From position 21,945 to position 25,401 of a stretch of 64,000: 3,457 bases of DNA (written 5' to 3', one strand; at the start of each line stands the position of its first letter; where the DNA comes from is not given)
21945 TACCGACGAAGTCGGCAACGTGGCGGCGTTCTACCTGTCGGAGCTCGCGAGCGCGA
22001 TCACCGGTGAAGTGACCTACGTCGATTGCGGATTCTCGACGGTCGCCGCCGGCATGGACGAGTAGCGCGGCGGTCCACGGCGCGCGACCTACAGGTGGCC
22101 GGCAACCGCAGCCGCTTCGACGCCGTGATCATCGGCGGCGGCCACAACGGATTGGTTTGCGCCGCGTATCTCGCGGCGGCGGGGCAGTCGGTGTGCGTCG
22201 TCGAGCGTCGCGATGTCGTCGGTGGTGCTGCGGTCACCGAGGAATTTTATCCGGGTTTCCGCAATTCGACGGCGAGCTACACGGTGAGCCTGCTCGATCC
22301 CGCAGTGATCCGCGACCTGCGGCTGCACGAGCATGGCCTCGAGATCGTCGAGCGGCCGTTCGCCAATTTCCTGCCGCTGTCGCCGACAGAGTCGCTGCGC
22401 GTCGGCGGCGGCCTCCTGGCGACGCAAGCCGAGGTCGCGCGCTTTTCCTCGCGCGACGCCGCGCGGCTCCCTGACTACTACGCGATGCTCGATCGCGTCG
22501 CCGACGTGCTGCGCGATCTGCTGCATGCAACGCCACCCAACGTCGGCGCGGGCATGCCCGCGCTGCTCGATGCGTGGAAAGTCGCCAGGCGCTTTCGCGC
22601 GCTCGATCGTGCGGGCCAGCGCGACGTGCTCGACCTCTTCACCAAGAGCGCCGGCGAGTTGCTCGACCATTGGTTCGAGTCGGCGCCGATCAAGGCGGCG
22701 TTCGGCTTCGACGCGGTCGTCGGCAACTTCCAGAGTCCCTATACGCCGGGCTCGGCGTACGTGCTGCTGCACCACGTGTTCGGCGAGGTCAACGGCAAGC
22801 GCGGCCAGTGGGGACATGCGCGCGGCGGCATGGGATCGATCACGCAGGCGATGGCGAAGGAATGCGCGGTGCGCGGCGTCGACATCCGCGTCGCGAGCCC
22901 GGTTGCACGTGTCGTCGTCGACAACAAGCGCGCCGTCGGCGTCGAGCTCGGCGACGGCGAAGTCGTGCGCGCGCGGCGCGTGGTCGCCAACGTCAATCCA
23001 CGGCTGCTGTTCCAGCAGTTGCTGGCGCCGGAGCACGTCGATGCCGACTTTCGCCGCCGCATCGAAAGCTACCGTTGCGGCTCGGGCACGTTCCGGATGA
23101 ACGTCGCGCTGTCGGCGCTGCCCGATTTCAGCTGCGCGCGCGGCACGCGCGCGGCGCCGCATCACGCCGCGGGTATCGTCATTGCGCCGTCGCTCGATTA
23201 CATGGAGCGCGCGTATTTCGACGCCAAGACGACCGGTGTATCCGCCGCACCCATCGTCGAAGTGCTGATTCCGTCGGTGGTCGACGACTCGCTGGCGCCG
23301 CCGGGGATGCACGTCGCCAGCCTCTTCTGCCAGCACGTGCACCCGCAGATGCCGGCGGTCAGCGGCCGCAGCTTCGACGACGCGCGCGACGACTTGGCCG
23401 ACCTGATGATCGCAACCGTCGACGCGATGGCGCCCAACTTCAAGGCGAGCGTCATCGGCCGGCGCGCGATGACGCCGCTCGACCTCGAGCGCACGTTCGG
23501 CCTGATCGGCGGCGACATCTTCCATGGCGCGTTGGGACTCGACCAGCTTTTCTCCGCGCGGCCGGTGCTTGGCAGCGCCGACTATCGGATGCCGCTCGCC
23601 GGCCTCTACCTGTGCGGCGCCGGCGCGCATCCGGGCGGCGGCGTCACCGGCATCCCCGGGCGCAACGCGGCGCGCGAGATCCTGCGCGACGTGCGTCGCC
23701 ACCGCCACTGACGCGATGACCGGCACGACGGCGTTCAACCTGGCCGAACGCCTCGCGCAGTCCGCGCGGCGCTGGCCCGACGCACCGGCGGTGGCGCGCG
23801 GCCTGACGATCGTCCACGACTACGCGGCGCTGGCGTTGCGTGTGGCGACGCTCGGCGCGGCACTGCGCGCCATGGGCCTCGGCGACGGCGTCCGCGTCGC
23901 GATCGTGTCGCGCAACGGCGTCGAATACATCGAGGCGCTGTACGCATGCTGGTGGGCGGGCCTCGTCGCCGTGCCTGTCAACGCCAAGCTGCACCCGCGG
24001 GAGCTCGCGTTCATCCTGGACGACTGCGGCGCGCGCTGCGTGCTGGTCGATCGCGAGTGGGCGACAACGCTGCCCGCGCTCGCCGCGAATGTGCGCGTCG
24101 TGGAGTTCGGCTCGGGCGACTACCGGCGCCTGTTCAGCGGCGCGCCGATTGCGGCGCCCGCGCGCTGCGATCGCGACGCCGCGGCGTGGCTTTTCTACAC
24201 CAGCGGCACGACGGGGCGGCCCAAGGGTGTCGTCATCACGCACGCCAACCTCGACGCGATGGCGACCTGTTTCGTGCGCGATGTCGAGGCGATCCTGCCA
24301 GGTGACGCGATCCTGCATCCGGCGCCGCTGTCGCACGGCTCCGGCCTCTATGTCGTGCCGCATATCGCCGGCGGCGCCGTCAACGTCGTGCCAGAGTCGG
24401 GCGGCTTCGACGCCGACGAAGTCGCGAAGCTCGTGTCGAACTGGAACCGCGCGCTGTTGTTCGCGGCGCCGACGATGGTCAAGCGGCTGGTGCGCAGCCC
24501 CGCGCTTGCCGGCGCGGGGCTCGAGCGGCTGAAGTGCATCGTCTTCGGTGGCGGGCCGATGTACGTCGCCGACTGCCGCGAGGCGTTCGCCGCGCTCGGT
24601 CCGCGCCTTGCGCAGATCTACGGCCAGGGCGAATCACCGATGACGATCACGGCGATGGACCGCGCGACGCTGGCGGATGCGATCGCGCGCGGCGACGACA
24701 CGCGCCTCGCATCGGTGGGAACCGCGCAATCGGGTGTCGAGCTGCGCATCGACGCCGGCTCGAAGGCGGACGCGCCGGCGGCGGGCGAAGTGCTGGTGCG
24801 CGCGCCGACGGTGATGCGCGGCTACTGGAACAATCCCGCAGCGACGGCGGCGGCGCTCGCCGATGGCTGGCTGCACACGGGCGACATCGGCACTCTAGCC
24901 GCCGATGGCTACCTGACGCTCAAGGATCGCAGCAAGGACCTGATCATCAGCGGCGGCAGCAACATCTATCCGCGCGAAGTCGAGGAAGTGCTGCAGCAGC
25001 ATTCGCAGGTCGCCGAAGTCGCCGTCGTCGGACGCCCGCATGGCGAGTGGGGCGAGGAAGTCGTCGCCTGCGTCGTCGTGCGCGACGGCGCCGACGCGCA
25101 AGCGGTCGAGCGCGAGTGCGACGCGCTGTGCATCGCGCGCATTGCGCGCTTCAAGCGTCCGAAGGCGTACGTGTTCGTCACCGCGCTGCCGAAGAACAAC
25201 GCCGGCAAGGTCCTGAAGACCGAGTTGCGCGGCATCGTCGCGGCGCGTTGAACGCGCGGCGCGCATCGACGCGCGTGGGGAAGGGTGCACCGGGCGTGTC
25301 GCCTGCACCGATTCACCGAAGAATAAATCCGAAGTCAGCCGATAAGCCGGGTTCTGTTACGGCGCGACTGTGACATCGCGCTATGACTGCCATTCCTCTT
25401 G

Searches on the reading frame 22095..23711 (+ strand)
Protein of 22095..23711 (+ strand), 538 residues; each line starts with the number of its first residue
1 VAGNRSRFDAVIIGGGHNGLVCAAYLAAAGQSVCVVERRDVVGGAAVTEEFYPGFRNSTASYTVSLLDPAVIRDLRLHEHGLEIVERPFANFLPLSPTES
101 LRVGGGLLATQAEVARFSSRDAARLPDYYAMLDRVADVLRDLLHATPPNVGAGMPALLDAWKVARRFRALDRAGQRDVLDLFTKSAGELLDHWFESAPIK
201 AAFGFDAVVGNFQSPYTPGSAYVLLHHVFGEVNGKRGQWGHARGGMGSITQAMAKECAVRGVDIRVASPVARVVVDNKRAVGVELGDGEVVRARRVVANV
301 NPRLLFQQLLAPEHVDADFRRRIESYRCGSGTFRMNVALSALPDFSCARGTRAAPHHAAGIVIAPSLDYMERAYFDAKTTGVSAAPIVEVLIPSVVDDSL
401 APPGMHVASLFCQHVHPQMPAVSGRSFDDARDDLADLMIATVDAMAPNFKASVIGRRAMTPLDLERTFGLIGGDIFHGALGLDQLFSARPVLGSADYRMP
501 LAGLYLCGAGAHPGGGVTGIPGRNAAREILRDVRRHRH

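Call 44: search_protein_families(library=pfam, proteins=[window:22095-23711:+], max_evalue=0.0001)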
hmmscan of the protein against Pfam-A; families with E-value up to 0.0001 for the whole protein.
window:22095-23711:+ (538 aa): 8 families
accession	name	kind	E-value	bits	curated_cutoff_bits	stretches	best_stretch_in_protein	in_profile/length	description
PF01593.30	Amino_oxidase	-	3.2e-19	70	19.8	1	19-330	3-283/443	Flavin containing amine oxidoreductase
PF01266.30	DAO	-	6.9e-13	49.3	27.9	1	9-134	1-121/353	FAD dependent oxidoreductase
PF13450.12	NAD_binding_8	-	6.8e-11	42.7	21.9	1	12-56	1-44/68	NAD(P)-binding Rossmann-like domain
PF07992.20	Pyr_redox_2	-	6.1e-08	32.9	26.1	0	9-46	2-40/291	Pyridine nucleotide-disulphide oxidoreductase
PF00070.33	Pyr_redox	-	5.8e-07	30.4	22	1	10-45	2-36/82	Pyridine nucleotide-disulphide oxidoreductase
PF12831.13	FAD_oxidored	-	6.6e-07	29.4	27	1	9-58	1-50/416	FAD dependent oxidoreductase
PF03486.20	HI0933_like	-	2.7e-06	27.5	50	0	9-43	2-36/244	HI0933-like protein Rossmann domain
PF00890.30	FAD_binding_2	-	5.4e-06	26.3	20.4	0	9-47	1-39/414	FAD binding domain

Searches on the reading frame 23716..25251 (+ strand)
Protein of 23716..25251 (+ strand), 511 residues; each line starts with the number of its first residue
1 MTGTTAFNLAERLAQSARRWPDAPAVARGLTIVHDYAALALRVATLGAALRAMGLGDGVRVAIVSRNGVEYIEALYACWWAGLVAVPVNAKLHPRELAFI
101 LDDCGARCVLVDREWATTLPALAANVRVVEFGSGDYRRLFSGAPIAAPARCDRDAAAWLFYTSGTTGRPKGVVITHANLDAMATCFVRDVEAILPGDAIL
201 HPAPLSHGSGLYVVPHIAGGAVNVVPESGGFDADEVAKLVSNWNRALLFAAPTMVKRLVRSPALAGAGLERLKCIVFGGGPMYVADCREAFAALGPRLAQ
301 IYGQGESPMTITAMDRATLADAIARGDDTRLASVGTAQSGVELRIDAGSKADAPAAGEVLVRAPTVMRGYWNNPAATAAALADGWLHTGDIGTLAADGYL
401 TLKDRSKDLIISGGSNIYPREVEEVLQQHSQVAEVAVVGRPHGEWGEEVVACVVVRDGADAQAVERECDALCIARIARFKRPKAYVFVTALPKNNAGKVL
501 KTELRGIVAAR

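Call 44: search_protein_families(library=pfam, proteins=[window:23716-25251:+], max_evalue=0.0001)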
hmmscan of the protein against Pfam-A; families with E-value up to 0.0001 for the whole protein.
window:23716-25251:+ (511 aa): 2 families
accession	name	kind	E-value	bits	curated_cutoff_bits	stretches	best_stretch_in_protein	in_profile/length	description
PF00501.34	AMP-binding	-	1.9e-69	234.8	29.9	1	14-371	2-384/384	AMP-binding enzyme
PF13193.12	AMP-binding_C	-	2.9e-19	70.2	24.5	1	421-498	1-76/76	AMP-binding enzyme C-terminal domain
